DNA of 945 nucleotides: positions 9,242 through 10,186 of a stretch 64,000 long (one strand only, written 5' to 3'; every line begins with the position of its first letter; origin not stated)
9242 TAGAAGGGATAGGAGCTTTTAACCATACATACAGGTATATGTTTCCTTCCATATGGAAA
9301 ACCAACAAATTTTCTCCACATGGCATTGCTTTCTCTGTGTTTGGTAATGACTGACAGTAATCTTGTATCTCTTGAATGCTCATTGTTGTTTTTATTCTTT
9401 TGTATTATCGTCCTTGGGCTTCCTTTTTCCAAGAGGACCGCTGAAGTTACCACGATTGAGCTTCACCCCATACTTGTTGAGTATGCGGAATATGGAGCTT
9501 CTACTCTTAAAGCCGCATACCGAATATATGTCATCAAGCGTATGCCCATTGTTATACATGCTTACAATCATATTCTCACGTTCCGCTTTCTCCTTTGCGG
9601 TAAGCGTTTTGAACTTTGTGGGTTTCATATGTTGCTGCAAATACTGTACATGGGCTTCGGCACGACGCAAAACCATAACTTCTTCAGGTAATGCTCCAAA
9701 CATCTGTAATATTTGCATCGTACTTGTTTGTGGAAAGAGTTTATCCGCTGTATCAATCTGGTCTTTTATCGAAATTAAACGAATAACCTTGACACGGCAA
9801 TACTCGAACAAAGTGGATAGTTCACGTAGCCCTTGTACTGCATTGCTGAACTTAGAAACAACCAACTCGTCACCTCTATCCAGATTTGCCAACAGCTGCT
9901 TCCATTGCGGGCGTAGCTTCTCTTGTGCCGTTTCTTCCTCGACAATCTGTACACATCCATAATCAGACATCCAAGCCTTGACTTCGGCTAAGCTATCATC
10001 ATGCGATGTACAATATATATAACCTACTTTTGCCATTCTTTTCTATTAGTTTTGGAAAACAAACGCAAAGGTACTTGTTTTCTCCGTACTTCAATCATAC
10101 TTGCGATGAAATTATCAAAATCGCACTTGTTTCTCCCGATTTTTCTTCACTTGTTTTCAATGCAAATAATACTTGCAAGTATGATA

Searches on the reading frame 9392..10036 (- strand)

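Call 13: search_protein_families(library=pfam, proteins=[window:9392-10036:-], max_evalue=0.001)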
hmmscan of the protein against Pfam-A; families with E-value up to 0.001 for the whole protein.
window:9392-10036:- (214 aa): 1 family
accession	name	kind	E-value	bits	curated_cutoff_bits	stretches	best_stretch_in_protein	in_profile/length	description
PF00239.26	Resolvase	-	4.1e-10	40.4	23.3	1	14-126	18-133/145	Resolvase, N terminal domain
